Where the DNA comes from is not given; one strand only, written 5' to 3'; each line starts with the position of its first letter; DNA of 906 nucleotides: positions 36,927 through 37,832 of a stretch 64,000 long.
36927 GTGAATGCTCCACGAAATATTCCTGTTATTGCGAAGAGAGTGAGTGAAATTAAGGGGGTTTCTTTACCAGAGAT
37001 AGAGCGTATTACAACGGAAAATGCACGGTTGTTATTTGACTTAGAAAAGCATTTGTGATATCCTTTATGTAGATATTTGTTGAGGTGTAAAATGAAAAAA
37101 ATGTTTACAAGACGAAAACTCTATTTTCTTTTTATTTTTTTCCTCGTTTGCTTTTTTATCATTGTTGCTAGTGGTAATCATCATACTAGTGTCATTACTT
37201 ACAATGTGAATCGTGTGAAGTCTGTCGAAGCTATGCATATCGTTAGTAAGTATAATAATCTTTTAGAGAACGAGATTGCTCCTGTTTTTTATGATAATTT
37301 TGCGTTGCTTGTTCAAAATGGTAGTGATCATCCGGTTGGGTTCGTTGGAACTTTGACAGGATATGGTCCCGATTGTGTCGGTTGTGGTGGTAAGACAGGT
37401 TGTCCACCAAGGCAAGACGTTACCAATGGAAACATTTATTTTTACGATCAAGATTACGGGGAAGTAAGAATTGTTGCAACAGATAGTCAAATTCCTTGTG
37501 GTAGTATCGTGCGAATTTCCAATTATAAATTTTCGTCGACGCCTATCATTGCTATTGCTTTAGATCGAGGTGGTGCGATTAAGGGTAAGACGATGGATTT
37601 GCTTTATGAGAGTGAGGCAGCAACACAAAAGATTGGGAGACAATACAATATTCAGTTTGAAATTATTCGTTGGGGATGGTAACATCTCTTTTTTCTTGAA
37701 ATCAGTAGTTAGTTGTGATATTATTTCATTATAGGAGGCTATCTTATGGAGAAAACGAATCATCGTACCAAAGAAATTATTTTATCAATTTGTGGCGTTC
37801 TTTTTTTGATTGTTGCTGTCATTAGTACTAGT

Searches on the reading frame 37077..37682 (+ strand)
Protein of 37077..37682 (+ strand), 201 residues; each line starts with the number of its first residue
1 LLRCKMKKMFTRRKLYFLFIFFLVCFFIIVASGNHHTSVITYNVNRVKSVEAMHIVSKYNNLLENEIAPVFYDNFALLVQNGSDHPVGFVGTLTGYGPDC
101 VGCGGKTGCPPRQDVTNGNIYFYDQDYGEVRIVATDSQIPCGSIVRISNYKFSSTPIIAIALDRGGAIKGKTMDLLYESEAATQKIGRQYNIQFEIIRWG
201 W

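Call 3: search_protein_families(library=pfam, proteins=[window:37077-37682:+], max_evalue=1)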
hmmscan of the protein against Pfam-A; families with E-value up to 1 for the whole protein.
window:37077-37682:+ (201 aa): 3 families
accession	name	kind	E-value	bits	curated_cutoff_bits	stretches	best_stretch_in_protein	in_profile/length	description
PF06725.17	3D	-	2.7e-07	31.2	23.8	1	132-189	2-64/72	3D domain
PF25184.1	YxzE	-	0.071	14.6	40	1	15-105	3-64/65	YxzE-like putative bacteriocin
PF18975.6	DUF5711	-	0.15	11.7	26.3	1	26-72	157-203/344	Family of unknown function (DUF5711)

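Call 4: search_protein_families(library=ncbifam, proteins=[window:37077-37682:+], max_evalue=1)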
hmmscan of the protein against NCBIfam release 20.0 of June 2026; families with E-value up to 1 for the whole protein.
window:37077-37682:+ (201 aa): 7 families
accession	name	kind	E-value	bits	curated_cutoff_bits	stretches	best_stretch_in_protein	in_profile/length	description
NF040670.1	wall_bind_EntA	exception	4.8e-06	26.2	560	1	130-189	229-283/291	cell wall-binding protein EntA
NF058633.1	StatPhSurvSpsC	equivalog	0.00029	20.5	280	1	132-179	131-173/223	stationary phase survival protein SpsC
NF040675.1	wall_bind_EntD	exception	0.0004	19.7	590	1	130-189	248-302/310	cell wall-binding protein EntD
NF040677.1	wall_bind_EntC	exception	0.00079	18.3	770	1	131-189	361-414/422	cell wall-binding protein EntC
NF040676.1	wall_bind_EntB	exception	0.0012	17.4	780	1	129-189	428-483/490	cell wall-binding protein EntB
NF010532.0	PRK13922.9-3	equivalog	0.042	12.9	243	1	6-62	4-63/280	rod shape-determining protein MreC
NF047735.1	MPL36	exception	0.14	11.8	430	1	129-179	116-162/305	RlpA family plasminogen-binding lipoprotein MPL36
